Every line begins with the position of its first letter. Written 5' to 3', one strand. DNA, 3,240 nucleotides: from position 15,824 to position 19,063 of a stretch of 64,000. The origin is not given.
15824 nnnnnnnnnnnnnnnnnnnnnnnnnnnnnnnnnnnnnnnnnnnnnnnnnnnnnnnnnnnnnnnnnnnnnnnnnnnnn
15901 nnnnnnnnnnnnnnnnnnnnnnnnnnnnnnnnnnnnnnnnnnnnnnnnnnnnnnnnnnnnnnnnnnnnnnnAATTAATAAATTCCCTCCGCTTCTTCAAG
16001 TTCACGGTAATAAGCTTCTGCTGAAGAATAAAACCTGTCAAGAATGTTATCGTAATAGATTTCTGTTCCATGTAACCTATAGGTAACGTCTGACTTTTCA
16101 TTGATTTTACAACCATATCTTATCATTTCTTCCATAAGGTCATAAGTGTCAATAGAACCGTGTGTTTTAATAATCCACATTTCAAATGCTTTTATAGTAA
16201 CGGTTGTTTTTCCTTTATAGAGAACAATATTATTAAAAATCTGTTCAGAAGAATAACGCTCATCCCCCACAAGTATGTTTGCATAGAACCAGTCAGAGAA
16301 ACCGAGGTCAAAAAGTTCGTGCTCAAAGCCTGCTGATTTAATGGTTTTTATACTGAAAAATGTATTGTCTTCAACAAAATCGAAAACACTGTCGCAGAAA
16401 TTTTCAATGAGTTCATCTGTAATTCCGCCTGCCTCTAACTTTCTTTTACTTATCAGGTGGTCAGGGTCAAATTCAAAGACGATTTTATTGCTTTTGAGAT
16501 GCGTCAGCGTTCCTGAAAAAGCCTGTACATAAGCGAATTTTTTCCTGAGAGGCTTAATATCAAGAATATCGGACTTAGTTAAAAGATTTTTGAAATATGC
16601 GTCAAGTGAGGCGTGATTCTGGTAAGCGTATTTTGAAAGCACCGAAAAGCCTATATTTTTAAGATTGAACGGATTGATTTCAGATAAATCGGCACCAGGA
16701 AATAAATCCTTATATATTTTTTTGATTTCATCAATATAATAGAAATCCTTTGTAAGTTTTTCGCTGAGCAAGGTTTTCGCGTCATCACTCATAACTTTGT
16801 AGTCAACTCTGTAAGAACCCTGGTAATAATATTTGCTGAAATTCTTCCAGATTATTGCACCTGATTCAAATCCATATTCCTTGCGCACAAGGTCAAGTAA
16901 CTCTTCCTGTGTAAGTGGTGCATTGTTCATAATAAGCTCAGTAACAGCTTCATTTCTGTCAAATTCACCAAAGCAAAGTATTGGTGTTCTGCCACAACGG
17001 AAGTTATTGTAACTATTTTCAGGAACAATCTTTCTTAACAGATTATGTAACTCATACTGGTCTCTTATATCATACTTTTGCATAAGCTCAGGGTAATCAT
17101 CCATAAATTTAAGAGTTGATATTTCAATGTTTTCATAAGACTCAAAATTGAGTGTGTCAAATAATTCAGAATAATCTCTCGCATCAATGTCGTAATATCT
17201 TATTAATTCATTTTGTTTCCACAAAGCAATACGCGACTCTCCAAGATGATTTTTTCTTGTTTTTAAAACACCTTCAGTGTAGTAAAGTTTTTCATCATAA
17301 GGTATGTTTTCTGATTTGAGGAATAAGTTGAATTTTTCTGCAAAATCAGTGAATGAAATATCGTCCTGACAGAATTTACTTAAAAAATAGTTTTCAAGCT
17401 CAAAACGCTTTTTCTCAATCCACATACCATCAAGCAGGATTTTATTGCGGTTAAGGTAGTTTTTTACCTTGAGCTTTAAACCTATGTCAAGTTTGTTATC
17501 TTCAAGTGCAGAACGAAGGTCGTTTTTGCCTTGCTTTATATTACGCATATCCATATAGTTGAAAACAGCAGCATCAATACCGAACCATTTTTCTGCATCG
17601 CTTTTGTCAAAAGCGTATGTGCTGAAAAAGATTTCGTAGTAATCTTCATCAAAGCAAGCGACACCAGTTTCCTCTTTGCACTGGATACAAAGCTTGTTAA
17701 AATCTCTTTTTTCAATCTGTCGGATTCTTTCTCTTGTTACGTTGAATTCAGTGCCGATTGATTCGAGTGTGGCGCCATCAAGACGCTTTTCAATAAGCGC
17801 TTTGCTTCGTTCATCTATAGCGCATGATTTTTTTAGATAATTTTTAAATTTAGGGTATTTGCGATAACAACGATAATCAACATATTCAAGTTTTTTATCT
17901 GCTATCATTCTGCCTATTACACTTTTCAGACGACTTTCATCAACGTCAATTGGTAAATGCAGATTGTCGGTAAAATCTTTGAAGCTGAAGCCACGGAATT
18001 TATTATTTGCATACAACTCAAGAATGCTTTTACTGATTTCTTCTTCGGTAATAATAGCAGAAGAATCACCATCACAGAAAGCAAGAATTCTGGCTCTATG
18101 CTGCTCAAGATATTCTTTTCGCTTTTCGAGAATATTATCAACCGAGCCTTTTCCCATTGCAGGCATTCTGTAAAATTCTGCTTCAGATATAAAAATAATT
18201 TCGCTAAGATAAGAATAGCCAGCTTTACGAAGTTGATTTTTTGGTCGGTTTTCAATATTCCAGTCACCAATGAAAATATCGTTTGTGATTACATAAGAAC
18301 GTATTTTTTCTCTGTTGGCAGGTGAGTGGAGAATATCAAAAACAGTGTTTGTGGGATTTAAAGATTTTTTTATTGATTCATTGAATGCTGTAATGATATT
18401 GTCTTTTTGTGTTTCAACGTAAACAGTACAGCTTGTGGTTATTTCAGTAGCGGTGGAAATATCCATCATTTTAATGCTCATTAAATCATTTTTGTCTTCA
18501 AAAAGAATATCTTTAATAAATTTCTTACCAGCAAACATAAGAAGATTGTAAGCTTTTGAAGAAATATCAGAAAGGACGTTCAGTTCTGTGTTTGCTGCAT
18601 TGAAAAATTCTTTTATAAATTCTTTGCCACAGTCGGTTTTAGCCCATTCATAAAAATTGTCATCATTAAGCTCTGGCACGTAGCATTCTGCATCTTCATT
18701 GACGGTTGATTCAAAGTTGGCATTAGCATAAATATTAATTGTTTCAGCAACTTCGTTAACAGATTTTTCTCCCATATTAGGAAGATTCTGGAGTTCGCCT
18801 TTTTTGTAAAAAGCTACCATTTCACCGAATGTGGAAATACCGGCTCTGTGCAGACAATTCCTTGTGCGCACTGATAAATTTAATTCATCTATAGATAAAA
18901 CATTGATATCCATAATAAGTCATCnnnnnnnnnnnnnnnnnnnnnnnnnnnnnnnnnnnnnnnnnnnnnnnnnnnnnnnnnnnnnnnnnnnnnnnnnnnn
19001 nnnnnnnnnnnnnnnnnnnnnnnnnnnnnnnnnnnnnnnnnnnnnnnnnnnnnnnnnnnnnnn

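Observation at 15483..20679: Three-gene operon: Swt1-like HEPN + ParB-fold fusion, 979-aa alpha-CTD/sigma-4 protein, HIRAN protein (candidate defence system)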

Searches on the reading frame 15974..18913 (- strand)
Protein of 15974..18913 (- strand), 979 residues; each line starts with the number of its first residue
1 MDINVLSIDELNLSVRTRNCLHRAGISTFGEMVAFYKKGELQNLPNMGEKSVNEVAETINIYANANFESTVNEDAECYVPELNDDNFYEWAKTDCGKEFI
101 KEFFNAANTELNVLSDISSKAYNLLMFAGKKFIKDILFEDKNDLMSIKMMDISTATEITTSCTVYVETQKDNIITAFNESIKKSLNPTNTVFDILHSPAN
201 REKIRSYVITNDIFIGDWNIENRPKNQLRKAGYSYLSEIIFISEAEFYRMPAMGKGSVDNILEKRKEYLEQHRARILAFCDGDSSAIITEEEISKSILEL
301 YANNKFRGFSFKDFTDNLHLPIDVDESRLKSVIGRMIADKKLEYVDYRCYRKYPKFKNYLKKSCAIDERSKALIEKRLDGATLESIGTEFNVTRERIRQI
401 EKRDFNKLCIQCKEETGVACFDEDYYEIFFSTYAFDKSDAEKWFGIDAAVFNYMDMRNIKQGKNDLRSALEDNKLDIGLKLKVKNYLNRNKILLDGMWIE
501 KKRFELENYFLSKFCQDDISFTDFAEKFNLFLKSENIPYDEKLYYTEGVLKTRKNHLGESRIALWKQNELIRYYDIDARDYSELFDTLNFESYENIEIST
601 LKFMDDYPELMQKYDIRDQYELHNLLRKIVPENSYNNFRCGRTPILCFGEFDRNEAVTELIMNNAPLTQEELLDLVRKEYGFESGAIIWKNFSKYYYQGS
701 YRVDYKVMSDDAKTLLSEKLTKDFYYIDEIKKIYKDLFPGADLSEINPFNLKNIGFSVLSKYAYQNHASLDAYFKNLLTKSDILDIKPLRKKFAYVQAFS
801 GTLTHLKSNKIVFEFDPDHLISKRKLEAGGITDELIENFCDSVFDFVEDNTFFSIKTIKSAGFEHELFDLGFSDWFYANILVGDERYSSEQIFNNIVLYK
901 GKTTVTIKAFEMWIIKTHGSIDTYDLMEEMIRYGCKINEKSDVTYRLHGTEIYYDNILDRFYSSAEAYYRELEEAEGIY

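Call 4: search_protein_families(library=pfam, proteins=[window:15974-18913:-], max_evalue=1)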
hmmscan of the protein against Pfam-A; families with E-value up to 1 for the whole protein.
window:15974-18913:- (979 aa): 4 families
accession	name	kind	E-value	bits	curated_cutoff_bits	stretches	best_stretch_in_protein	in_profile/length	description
PF03118.21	RNA_pol_A_CTD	-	1.5e-26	92.3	23.8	3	6-59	13-65/67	Bacterial RNA polymerase, alpha chain C terminal domain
PF04545.22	Sigma70_r4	-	3.1e-07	30.2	24.1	1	368-408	7-48/50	Sigma-70, region 4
PF09475.16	Dot_icm_IcmQ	-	0.071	13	25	1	389-473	27-111/179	Dot/Icm secretion system protein (dot_icm_IcmQ)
PF02442.22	L1R_F9L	-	0.2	12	27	1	84-173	38-126/200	Lipid membrane protein of large eukaryotic DNA viruses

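Call 5: search_protein_families(library=padloc, proteins=[window:15974-18913:-], max_evalue=1)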
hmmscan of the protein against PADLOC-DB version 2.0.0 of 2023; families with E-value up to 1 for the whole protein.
window:15974-18913:- (979 aa): 2 families
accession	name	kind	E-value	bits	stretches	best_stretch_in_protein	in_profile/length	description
PDLC02203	MzaA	-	8.7e-05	18.9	1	381-413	628-660/683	-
PDLC02512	PglW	-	0.0025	13.8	1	7-66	806-864/1403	PglW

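Call 6: search_protein_families(library=ncbifam, proteins=[window:15974-18913:-], max_evalue=1)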
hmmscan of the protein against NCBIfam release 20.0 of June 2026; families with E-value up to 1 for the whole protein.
window:15974-18913:- (979 aa): 27 families (the best 25 are shown)
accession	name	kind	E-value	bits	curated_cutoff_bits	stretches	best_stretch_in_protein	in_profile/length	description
TIGR02027.1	rpoA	equivalog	9.5e-21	74.2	227.8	2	5-60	235-289/298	DNA-directed RNA polymerase subunit alpha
NF003519.0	PRK05182.2-5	equivalog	1.2e-20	73.7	277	2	5-62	254-310/320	DNA-directed RNA polymerase subunit alpha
NF003517.0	PRK05182.2-3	equivalog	2.1e-18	66.4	356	2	5-60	258-312/344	DNA-directed RNA polymerase subunit alpha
NF003514.0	PRK05182.1-4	equivalog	1.3e-14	53.6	434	2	6-63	249-305/338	DNA-directed RNA polymerase subunit alpha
NF003516.0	PRK05182.2-2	equivalog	4.7e-13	49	353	1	4-60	245-300/315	DNA-directed RNA polymerase subunit alpha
NF003513.0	PRK05182.1-2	equivalog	9.9e-13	47.7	302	2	7-59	257-308/338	DNA-directed RNA polymerase subunit alpha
NF003515.0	PRK05182.2-1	equivalog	1.1e-11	44.6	406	1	6-59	251-303/314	DNA-directed RNA polymerase subunit alpha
NF003518.0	PRK05182.2-4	equivalog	5.4e-09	35.7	523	1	7-56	250-298/312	DNA-directed RNA polymerase subunit alpha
NF005143.0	PRK06596.1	subfamily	4.8e-08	32.8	241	1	365-410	230-279/285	RNA polymerase factor sigma-32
NF041931.2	MzaA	equivalog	2.1e-07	30.2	800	1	379-408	672-701/726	MZA anti-phage system associated sigma-70 family RNA polymerase sigma factor MzaA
TIGR02392.1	rpoH_proteo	equivalog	6.8e-07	29.2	323.1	1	365-408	218-264/270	RNA polymerase sigma factor RpoH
NF004208.0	PRK05658.1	equivalog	9.6e-07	28.2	555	1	381-408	589-616/631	RNA polymerase sigma factor RpoD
NF005693.0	PRK07500.1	equivalog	1.5e-06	27.6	315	1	355-412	216-277/289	RNA polymerase factor sigma-32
TIGR02393.1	RpoD_Cterm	equivalog_domain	3.6e-06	26.8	354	1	373-413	184-229/238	RNA polymerase sigma factor RpoD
NF006666.0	PRK09210.1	equivalog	2.1e-05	24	572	1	381-408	329-356/370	RNA polymerase sigma factor RpoD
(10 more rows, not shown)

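Call 9: search_protein_families(library=phrogs, proteins=[window:15974-18913:-], max_evalue=1)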
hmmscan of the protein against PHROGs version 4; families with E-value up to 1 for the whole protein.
window:15974-18913:- (979 aa): 8 families
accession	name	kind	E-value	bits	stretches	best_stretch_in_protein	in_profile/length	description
phrog_351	-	transcription regulation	5.4e-07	29.6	1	366-417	676-731/928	RNA polymerase sigma factor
phrog_30822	-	unknown function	0.00067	21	1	367-417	4-54/131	-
phrog_38043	-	unknown function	0.0057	17.6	1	368-439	9-79/162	-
phrog_16697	-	unknown function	0.059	14.5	1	317-375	51-107/127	-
phrog_8412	-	unknown function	0.061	14.4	1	807-859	7-55/77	-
phrog_34844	-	unknown function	0.078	14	0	227-261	21-55/70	-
phrog_1881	-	unknown function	0.24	12.3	1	913-972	40-99/187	-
phrog_7193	-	unknown function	0.83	10.3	0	892-931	58-100/142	-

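Call 11: find_homologous_proteins(query=window:15974-18913:-)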
Query window:15974-18913:- (979 aa): 314 proteins with E <= 0.001 among 8000 candidates; the best 120 are listed.
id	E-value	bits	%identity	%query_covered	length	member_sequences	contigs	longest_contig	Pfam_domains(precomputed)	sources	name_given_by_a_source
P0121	0.0e+0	2159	97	100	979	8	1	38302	PF03118.22,PF04545.23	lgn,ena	-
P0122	0.0e+0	1669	75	100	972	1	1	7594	PF03118.22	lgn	-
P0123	0.0e+0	1668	74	100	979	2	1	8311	PF03118.22,PF04545.23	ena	-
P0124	0.0e+0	1653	74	100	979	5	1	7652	PF03118.22,PF04545.23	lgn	-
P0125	0.0e+0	1643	100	74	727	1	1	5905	PF04545.23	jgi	-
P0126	0.0e+0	1593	72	100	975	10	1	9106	PF03118.22,PF04545.23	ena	-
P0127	0.0e+0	1441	66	100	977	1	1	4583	PF03118.22,PF04545.23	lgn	-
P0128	0.0e+0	1353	61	100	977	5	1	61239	PF03118.22,PF04545.23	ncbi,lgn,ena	-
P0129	0.0e+0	1265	58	100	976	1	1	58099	PF03118.22,PF04545.23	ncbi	-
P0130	0.0e+0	1257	57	100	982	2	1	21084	PF03118.22,PF04545.23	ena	-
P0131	0.0e+0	1211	63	87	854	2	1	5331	PF04545.23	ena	-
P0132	0.0e+0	1065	48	100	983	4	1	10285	PF14520.13,PF03118.22,PF04545.23,PF26169.1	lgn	-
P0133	0.0e+0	1062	48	100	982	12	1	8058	PF03118.22,PF04545.23,PF26169.1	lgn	-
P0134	0.0e+0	1048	48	100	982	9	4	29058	PF14520.13,PF03118.22,PF04545.23,PF26169.1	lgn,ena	-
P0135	0.0e+0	1043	49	100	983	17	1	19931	PF03118.22,PF04545.23,PF26169.1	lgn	-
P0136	0.0e+0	1040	49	98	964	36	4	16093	PF03118.22,PF04545.23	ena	-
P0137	0.0e+0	1037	48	100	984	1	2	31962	PF03118.22,PF04545.23,PF26169.1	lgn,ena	-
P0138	0.0e+0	1034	48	98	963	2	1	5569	PF03118.22,PF04545.23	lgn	-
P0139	0.0e+0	1032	48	100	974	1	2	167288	PF03118.22,PF04545.23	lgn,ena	-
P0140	0.0e+0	1031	47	100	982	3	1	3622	PF14520.13,PF03118.22,PF04545.23,PF26169.1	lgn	-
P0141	0.0e+0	1030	47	100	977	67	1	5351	PF03118.22,PF04545.23,PF26169.1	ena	-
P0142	0.0e+0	1029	48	100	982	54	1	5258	PF14520.13,PF03118.22,PF04545.23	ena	-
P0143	0.0e+0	1028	48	100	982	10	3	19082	PF14520.13,PF03118.22,PF04545.23,PF26169.1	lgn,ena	-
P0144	0.0e+0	1026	48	99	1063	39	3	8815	PF14520.13,PF03118.22,PF04545.23,PF26169.1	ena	-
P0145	0.0e+0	1026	49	100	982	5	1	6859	PF03118.22,PF04545.23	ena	-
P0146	0.0e+0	1026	47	100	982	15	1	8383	PF03118.22,PF04545.23,PF26169.1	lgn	-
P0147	0.0e+0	1024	47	100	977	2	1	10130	PF03118.22,PF04545.23,PF26169.1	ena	-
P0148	0.0e+0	1022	49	100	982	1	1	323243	PF14520.13,PF03118.22,PF04545.23,PF26169.1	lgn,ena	-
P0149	0.0e+0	1021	47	100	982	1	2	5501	PF03118.22,PF04545.23,PF26169.1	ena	-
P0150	0.0e+0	1017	48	99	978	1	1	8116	PF03118.22,PF04545.23,PF26169.1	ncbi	-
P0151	0.0e+0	1017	47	100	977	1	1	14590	PF03118.22,PF04545.23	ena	-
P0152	0.0e+0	1017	47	100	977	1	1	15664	PF03118.22,PF04545.23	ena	-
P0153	0.0e+0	1016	47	100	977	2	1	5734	PF03118.22,PF04545.23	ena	-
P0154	0.0e+0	1014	48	100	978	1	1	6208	PF14520.13,PF03118.22,PF04545.23,PF26169.1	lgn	-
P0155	0.0e+0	1013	47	100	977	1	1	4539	PF03118.22,PF04545.23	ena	-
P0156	0.0e+0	1012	47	99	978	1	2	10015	PF03118.22,PF04545.23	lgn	-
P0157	2.4e-298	1010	47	100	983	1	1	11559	PF03118.22,PF04545.23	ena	-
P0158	3.1e-298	1010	47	99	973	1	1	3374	PF03118.22,PF04545.23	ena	-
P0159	6.4e-298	1009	47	100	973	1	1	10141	PF14520.13,PF03118.22,PF04545.23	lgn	-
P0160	6.7e-298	1009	47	99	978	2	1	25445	PF03118.22,PF04545.23,PF26169.1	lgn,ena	-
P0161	1.0e-297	1008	48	100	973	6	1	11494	PF03118.22,PF04545.23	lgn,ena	-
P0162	1.2e-297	1008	48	100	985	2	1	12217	PF03118.22,PF04545.23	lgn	-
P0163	1.5e-296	1005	46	100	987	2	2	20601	PF03118.22,PF04545.23,PF26169.1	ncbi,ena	-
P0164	2.2e-296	1004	48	100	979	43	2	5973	PF03118.22,PF04545.23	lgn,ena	-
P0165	2.7e-296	1004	47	100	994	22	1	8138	PF03118.22,PF04545.23,PF26169.1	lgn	-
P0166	6.8e-296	1002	47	100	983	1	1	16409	PF14520.13,PF03118.22,PF04545.23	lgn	-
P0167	6.9e-296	1002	48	100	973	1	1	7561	PF14520.13,PF03118.22,PF04545.23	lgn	-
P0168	1.1e-295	1002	48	100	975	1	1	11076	PF03118.22,PF04545.23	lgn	-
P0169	2.0e-295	1001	49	100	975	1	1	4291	PF03118.22,PF04545.23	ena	-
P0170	3.2e-295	1000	48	100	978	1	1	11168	PF03118.22,PF04545.23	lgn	-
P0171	4.1e-295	1000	46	99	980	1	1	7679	PF14520.13,PF03118.22,PF04545.23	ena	-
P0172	6.0e-295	999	48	100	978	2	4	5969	PF03118.22,PF04545.23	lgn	-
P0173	5.4e-294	996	47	100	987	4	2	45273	PF14520.13,PF03118.22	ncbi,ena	-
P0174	1.2e-293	995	46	100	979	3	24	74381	PF14520.13,PF03118.22,PF26169.1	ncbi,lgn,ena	-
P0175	1.5e-293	995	46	100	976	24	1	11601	PF03118.22,PF04545.23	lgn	-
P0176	2.1e-293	994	46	100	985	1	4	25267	PF03118.22,PF04545.23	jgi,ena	-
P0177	3.1e-293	994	47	100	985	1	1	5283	PF03118.22,PF04545.23,PF26169.1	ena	-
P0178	7.3e-293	992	46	100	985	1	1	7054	PF03118.22,PF04545.23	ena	-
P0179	1.1e-292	992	48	100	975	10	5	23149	PF03118.22,PF04545.23,PF26169.1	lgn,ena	-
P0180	1.9e-292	991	48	100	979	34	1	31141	PF03118.22,PF04545.23,PF26169.1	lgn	-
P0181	4.3e-292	990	48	100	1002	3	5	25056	PF03118.22,PF26169.1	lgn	-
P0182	1.5e-291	988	46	100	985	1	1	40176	PF03118.22,PF04545.23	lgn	-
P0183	4.1e-291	987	46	100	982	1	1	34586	PF03118.22,PF04545.23,PF26169.1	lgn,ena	-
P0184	5.2e-291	986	48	100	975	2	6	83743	PF03118.22,PF04545.23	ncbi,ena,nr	ncbi:MAG: hypothetical protein IJN20_03690 [Oscillospiraceae bacterium]|nr:hypothetical protein [Osc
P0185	9.5e-291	985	47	100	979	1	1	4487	PF03118.22,PF04545.23,PF26169.1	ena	-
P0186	1.2e-290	985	46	100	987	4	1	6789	PF03118.22,PF04545.23,PF26169.1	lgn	-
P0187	1.9e-290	984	48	100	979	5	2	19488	PF14520.13,PF03118.22,PF04545.23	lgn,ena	-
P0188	7.3e-290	982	48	100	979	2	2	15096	PF03118.22,PF04545.23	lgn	-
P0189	1.1e-289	982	46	100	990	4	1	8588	PF03118.22,PF04545.23,PF26169.1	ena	-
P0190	1.2e-289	982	45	100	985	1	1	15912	PF03118.22,PF04545.23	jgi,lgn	-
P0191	2.2e-289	981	45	100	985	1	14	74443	PF03118.22,PF04545.23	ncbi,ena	-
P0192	2.3e-289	981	45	100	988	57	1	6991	PF14520.13,PF03118.22,PF04545.23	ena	-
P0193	3.1e-289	980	47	100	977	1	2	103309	PF03118.22,PF04545.23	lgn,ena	-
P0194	1.2e-288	978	46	100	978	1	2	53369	PF03118.22,PF04545.23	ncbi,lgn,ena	-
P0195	1.3e-288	978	45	100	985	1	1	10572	PF03118.22,PF04545.23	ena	-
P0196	1.7e-288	978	46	100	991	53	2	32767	PF03118.22,PF04545.23,PF26169.1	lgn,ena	-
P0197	4.6e-288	976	46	100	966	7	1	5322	PF14520.13,PF03118.22,PF04545.23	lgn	-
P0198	4.9e-288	976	47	100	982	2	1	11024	PF14520.13,PF03118.22,PF04545.23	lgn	-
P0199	1.9e-287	974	47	100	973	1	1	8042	PF03118.22,PF04545.23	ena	-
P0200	2.3e-287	974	46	100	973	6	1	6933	PF03118.22,PF04545.23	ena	-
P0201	3.9e-287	973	47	99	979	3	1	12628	PF03118.22,PF04545.23,PF26169.1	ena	-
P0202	1.7e-286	971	45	100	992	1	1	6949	PF03118.22,PF04545.23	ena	-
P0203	2.4e-286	971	47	99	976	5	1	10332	PF03118.22,PF04545.23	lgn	-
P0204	3.3e-286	970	46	100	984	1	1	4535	PF03118.22,PF04545.23,PF26169.1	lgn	-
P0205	5.4e-286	970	46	100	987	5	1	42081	PF14520.13,PF03118.22,PF04545.23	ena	-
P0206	5.7e-286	969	46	100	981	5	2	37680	PF03118.22,PF04545.23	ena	-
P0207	5.8e-286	969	46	100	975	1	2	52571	PF03118.22,PF04545.23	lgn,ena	-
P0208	3.8e-285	967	45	100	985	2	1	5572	PF03118.22,PF04545.23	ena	-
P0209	6.4e-285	966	46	100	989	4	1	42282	PF03118.22,PF04545.23,PF26169.1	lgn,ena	-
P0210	7.8e-285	966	46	100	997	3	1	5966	PF03118.22,PF04545.23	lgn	-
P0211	2.1e-284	964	49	89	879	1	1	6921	PF03118.22,PF04545.23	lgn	-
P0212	3.8e-284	963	46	100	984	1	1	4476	PF14520.13,PF03118.22,PF26169.1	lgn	-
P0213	1.3e-283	962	47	100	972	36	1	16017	PF03118.22,PF04545.23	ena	-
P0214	1.3e-283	962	46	100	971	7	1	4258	PF03118.22,PF04545.23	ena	-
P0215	2.4e-283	961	46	100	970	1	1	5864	PF14520.13,PF03118.22,PF04545.23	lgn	-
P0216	2.4e-283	961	45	100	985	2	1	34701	PF03118.22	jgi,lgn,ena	-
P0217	4.5e-283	960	47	100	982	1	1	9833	PF14520.13,PF03118.22,PF04545.23,PF26169.1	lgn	-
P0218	5.9e-283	960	45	100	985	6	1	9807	PF03118.22,PF04545.23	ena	-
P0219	8.5e-283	959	45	100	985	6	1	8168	PF14520.13,PF03118.22,PF04545.23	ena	-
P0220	9.6e-283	959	45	100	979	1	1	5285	PF14520.13,PF03118.22,PF04545.23,PF26169.1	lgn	-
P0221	1.0e-282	959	46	100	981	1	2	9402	PF03118.22,PF04545.23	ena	-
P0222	1.0e-282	959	46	100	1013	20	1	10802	PF03118.22,PF04545.23,PF26169.1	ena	-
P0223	1.5e-282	958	46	100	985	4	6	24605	PF14520.13,PF03118.22,PF04545.23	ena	-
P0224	3.3e-282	957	46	100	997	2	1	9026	PF03118.22,PF04545.23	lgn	-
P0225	3.6e-282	957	52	81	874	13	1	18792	PF03118.22,PF04545.23,PF26169.1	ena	-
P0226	5.0e-282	956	46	100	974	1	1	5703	PF03118.22,PF04545.23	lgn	-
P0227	8.9e-282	956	46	100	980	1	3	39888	PF03118.22,PF04545.23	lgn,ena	-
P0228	2.8e-281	954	46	100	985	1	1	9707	PF03118.22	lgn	-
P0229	2.8e-281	954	46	100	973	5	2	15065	PF14520.13,PF03118.22,PF04545.23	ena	-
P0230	4.0e-281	953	46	100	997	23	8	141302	PF03118.22,PF04545.23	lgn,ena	-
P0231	5.8e-281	953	44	100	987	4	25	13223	PF03118.22,PF04545.23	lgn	-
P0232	1.6e-279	948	45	100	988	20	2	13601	PF14520.13,PF03118.22,PF04545.23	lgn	-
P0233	3.6e-279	947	46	100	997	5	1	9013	PF03118.22,PF04545.23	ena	-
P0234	5.4e-279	946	44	100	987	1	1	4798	PF14520.13,PF03118.22,PF04545.23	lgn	-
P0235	7.2e-279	946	44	100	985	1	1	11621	PF03118.22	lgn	-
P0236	1.1e-278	945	49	88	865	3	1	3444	PF03118.22,PF04545.23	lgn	-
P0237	3.8e-278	944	45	100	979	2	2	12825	PF14520.13,PF03118.22,PF04545.23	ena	-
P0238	4.8e-278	943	46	100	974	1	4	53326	PF14520.13,PF03118.22,PF04545.23,PF26169.1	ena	-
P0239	4.9e-278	943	44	100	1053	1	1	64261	PF14520.13,PF03118.22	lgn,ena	-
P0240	3.3e-277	940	45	100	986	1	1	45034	PF13384.13,PF03118.22,PF13518.13,PF04545.23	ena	-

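Call 23: search_solved_structures(query=A2, max_evalue=1, show_alignments=0)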
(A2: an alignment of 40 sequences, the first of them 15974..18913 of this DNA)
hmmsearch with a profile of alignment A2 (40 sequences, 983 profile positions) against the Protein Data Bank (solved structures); distinct sequences matched with E-value up to 1: 126 (the best 60 are shown).
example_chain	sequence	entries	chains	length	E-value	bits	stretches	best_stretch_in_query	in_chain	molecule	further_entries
1z3e_B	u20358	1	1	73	5.4e-15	57.8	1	3-61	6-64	DNA-directed RNA polymerase alpha chain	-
3ihq_B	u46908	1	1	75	5.7e-15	57.7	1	3-61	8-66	DNA-directed RNA polymerase subunit alpha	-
3gfk_B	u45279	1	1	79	7.5e-15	57.3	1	3-61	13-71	DNA-directed RNA polymerase subunit alpha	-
7l7b_A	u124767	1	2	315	4.8e-14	54.7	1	3-61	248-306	DNA-directed RNA polymerase subunit alpha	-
8i23_A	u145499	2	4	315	5.7e-14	54.4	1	3-60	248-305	DNA-directed RNA polymerase subunit alpha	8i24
6wvj_A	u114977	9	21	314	1.3e-13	53.2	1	3-61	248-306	DNA-directed RNA polymerase subunit alpha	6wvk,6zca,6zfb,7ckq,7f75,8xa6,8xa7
5vi8_T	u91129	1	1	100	3.1e-13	52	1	8-61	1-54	DNA-directed RNA polymerase subunit alpha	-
5tw1_A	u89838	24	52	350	5.7e-13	51.1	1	6-61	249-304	DNA-directed RNA polymerase subunit alpha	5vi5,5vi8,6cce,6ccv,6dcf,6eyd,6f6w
10mi_A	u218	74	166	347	6.5e-13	50.9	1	6-60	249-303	DNA-directed RNA polymerase subunit alpha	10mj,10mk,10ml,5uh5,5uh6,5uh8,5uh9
6fbv_A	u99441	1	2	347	6.5e-13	50.9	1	6-60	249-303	DNA-directed RNA polymerase subunit alpha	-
6dv9_A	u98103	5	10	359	6.8e-13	50.9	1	6-60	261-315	DNA-directed RNA polymerase subunit alpha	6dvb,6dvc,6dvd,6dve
5zx2_A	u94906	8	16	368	7.1e-13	50.8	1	6-60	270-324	DNA-directed RNA polymerase subunit alpha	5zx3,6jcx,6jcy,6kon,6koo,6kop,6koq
8x6f_A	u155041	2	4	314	5.3e-12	47.9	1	3-60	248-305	DNA-directed RNA polymerase subunit alpha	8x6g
8syi_A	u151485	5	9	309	1e-11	47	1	7-62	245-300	DNA-directed RNA polymerase subunit alpha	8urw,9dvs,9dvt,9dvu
8gzg_A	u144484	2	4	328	1.2e-11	46.7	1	5-60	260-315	DNA-directed RNA polymerase subunit alpha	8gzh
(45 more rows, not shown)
